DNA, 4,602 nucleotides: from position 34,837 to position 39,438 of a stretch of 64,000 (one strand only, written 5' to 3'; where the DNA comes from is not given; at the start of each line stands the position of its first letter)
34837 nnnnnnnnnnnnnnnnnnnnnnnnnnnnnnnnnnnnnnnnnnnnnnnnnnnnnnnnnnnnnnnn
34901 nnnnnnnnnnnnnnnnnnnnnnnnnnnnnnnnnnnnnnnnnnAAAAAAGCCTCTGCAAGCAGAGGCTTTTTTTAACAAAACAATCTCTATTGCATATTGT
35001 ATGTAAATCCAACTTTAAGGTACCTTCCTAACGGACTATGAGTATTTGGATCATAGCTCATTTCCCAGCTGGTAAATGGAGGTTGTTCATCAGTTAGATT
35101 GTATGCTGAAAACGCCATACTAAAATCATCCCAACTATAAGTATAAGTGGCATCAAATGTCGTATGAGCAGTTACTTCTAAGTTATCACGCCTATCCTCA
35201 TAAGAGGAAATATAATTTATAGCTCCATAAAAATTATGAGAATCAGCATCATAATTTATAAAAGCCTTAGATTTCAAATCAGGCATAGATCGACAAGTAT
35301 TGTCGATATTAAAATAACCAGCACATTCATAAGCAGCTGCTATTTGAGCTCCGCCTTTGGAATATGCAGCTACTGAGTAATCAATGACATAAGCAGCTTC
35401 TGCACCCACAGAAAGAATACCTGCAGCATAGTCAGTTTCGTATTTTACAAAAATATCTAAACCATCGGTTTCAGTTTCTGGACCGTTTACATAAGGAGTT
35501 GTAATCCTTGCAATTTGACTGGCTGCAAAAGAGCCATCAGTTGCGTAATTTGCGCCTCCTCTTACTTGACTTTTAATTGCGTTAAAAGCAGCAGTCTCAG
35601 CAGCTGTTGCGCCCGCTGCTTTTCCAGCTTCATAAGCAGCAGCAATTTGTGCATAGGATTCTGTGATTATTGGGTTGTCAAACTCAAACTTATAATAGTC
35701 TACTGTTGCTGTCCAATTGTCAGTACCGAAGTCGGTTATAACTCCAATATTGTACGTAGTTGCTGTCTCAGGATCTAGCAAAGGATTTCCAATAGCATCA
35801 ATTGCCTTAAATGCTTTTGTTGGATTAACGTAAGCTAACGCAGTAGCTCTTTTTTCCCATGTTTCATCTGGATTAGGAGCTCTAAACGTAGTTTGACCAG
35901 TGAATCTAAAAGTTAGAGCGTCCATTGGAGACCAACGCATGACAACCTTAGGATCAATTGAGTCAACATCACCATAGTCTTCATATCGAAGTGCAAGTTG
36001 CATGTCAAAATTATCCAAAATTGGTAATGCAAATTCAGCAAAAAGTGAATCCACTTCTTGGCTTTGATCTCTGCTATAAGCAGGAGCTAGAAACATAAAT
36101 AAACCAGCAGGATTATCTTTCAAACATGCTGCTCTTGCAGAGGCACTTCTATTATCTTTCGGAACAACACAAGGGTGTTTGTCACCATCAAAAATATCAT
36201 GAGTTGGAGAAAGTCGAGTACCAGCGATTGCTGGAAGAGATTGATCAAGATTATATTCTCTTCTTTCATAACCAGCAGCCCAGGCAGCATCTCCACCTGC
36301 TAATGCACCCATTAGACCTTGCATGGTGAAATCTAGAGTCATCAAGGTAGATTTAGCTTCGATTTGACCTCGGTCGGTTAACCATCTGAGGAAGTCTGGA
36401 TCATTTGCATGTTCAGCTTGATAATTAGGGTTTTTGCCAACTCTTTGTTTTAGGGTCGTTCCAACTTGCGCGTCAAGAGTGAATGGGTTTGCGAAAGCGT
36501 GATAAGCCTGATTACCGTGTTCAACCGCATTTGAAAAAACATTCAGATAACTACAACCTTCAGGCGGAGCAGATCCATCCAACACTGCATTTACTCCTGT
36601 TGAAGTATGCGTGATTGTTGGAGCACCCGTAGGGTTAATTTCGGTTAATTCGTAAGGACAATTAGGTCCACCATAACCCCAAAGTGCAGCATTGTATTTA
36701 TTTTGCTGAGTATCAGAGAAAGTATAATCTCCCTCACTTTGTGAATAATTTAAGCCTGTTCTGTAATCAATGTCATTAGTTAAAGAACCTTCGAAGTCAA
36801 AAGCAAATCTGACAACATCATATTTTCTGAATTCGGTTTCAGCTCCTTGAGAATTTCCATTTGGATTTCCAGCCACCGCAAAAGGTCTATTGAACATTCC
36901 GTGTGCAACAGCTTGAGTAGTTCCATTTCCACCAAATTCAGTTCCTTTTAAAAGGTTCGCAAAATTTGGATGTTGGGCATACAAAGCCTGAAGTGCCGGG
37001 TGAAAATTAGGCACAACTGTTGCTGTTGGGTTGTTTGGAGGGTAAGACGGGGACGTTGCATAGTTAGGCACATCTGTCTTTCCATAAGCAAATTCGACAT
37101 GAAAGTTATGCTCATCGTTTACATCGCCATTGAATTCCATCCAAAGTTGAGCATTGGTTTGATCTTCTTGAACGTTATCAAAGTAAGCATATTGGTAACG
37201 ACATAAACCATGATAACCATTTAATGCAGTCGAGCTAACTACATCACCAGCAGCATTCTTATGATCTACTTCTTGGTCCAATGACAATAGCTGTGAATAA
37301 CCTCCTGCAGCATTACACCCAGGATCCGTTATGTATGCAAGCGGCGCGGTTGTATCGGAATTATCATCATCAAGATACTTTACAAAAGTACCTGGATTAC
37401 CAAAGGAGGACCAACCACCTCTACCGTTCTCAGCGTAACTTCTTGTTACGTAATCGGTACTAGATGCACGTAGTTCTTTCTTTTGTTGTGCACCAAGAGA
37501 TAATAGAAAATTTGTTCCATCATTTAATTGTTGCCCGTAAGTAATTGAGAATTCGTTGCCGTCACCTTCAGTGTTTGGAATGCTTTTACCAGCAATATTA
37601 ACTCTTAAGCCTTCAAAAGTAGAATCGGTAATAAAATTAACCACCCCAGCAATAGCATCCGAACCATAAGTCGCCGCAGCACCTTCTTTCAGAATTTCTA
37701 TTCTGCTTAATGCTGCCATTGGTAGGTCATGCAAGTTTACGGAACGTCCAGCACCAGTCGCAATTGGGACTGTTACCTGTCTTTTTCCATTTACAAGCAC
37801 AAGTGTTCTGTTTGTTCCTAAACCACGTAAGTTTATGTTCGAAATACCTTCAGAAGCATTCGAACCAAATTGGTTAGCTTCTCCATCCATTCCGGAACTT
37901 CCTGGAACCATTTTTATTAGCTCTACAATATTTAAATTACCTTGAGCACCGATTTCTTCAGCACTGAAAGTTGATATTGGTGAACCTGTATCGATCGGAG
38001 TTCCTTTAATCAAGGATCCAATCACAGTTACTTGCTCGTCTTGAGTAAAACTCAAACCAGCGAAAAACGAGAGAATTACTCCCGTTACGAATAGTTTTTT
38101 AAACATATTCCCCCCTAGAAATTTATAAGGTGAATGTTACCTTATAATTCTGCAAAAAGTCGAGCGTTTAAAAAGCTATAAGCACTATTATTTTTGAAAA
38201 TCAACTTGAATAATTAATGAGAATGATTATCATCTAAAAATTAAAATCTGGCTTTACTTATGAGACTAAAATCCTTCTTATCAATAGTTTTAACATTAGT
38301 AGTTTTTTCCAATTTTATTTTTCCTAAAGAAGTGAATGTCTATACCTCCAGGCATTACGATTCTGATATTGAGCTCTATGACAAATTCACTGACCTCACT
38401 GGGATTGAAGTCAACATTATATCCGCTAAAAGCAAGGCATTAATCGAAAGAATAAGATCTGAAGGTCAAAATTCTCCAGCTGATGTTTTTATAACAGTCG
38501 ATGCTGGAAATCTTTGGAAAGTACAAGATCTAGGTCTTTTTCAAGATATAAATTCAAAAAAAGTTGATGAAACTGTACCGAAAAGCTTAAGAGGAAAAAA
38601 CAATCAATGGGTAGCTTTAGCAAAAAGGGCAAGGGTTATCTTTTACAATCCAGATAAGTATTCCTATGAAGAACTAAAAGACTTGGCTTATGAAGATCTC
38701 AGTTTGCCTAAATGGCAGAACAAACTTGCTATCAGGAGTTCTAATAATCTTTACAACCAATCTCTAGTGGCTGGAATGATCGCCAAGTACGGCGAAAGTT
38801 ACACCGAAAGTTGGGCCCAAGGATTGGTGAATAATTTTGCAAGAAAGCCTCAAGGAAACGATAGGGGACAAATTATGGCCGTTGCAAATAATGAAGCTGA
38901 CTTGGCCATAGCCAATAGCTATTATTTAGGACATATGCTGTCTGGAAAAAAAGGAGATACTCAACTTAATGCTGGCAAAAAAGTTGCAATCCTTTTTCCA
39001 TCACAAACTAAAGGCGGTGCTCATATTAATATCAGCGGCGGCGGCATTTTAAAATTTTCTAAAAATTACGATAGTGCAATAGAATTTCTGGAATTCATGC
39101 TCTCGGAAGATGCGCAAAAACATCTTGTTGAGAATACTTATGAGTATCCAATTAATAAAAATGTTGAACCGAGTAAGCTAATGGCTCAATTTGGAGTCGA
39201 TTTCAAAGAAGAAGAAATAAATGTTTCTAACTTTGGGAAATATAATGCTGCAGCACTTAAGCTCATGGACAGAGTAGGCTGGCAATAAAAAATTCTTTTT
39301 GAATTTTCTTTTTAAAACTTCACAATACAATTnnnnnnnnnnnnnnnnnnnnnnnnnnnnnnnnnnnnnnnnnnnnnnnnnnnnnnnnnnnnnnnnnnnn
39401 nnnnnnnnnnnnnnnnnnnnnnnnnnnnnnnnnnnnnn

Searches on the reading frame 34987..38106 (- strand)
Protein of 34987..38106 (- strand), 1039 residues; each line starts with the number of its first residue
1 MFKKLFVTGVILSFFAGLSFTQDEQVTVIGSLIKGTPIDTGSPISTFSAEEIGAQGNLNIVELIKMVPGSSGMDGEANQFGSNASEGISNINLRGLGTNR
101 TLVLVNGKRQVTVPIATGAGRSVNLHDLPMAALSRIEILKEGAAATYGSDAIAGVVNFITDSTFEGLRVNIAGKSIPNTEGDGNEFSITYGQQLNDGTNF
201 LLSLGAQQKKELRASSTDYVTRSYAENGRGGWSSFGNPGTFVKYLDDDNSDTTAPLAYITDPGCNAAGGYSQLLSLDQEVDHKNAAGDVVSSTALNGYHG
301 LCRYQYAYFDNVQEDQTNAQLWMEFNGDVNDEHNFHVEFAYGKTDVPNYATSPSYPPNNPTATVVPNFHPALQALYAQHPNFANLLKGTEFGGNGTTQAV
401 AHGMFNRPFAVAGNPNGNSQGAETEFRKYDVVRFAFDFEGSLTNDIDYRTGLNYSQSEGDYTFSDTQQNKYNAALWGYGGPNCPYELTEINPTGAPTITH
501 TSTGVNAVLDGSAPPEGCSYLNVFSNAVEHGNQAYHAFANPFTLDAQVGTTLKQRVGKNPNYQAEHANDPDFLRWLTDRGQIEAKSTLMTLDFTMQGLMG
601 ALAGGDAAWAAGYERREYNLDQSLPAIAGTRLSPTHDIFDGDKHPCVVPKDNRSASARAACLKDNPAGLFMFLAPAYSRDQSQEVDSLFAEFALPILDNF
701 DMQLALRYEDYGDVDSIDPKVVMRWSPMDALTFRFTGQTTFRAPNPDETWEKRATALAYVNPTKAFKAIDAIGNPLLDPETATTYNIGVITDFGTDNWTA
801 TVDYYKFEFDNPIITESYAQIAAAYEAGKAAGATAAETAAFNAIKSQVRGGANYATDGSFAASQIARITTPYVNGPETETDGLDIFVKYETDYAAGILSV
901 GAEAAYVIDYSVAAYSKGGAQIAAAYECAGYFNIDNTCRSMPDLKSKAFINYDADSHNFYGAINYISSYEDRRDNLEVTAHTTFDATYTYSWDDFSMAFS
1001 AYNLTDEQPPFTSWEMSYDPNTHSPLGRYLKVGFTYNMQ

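Call 17: search_protein_families(library=pfam, proteins=[window:34987-38106:-], max_evalue=0.00001)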
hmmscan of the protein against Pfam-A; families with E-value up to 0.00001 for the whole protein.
window:34987-38106:- (1039 aa): 2 families
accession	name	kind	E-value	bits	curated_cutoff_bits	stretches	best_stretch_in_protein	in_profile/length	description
PF00593.30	TonB_dep_Rec_b-barrel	-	4.3e-21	76.7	27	1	441-1004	70-436/436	TonB dependent receptor-like, beta-barrel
PF07715.20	Plug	-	5.5e-21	75.5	23.9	1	38-155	3-107/107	TonB-dependent Receptor Plug Domain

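Call 18: search_protein_families(library=ncbifam, proteins=[window:34987-38106:-], max_evalue=0.00001)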
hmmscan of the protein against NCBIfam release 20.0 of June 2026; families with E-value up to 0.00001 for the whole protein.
window:34987-38106:- (1039 aa): 14 families
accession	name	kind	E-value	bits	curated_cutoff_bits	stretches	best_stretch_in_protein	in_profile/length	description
TIGR01786.1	TonB-hemlactrns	subfamily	4.2e-24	84.9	323.75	2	45-342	26-238/719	TonB-dependent hemoglobin/transferrin/lactoferrin family receptor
TIGR01785.1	TonB-hemin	subfamily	1.3e-23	83.3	316.85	2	25-221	3-193/677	TonB-dependent heme/hemoglobin receptor family protein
NF010010.0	PRK13483.1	equivalog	1.6e-21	76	927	2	23-172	33-174/660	ligand-gated channel protein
NF050067.1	TonBEntbctnRecCfrA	equivalog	3.7e-20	71.8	1200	2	44-188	47-186/698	TonB-dependent ferric enterobactin receptor CfrA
TIGR01782.1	TonB-Xanth-Caul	subfamily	9.3e-20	70.5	310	1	46-492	29-385/868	TonB-dependent receptor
NF010048.1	PRK13524.1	subfamily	5.6e-17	61.5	493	1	44-185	57-203/744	FepA family TonB-dependent siderophore receptor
NF010012.0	PRK13486.1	equivalog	7.4e-17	61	924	1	41-166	43-163/696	TonB-dependent receptor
NF010038.0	PRK13513.1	equivalog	6.2e-16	58.1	942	1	27-174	39-178/659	ligand-gated channel protein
NF007478.2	PRK10064.1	equivalog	1.8e-14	52.9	745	1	21-162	28-159/663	catecholate siderophore receptor CirA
NF010051.0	PRK13528.1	subfamily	5.5e-14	51.3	583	1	44-168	53-179/727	FepA family TonB-dependent siderophore receptor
TIGR01779.1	TonB-B12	equivalog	2.8e-13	49.3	599.7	1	88-235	86-222/614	TonB-dependent vitamin B12 receptor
NF007926.1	PRK10641.1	equivalog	3e-13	49.2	836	1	42-215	46-203/617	TonB-dependent vitamin B12 receptor BtuB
NF010011.0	PRK13484.1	equivalog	4.4e-12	45.1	1197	1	41-162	48-160/682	IreA family TonB-dependent siderophore receptor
NF053590.1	TonB_dep_TOL0244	equivalog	1.6e-07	30.4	645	1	42-220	30-195/604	TOL_0244 family TonB-dependent receptor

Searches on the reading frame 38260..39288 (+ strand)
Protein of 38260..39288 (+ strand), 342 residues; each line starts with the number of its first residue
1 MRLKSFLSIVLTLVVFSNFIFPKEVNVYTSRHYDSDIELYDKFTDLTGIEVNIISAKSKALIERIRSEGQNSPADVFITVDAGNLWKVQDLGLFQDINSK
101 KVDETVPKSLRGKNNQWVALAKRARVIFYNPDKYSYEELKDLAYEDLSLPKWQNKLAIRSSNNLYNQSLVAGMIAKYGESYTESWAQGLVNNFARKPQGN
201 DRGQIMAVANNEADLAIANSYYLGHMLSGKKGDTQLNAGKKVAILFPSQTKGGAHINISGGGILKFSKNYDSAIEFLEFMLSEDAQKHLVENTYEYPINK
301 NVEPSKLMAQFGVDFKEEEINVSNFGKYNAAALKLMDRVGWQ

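Call 17: search_protein_families(library=pfam, proteins=[window:38260-39288:+], max_evalue=0.00001)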
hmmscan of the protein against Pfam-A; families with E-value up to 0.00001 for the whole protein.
window:38260-39288:+ (342 aa): 4 families
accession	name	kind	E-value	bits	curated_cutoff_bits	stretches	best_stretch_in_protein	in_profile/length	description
PF13416.11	SBP_bac_8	-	1.9e-18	67.7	27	1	39-307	2-270/279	Bacterial extracellular solute-binding protein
PF13343.11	SBP_bac_6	-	8.2e-17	61.9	24.6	1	72-302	2-220/245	Bacterial extracellular solute-binding protein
PF01547.30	SBP_bac_1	-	6.9e-16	59.5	26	1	39-287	13-307/307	Bacterial extracellular solute-binding protein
PF13531.11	SBP_bac_11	-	1.2e-12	48.5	25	1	38-292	15-224/227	Bacterial extracellular solute-binding protein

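Call 18: search_protein_families(library=ncbifam, proteins=[window:38260-39288:+], max_evalue=0.00001)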
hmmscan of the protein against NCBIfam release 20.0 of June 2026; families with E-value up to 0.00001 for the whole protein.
window:38260-39288:+ (342 aa): 5 families
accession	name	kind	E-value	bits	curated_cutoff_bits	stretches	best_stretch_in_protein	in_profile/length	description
NF011620.1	PRK15046.1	equivalog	5.1e-18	64.9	310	1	39-306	42-298/334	2-aminoethylphosphonate ABC transporter substrate-binding protein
TIGR03227.1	PhnS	equivalog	6.6e-13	48.3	395.3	1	39-306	52-308/360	2-aminoethylphosphonate ABC transporter substrate-binding protein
TIGR01254.1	sfuA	subfamily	1.2e-12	47.7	93.4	1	24-307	4-277/306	thiamine ABC transporter substrate-binding protein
TIGR03261.1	phnS2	equivalog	1.7e-12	47.1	392.75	1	21-301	20-290/334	putative 2-aminoethylphosphonate ABC transporter substrate-binding protein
TIGR01276.1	thiB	equivalog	1.7e-06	27.5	317.15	0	49-109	47-108/324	thiamine ABC transporter substrate binding subunit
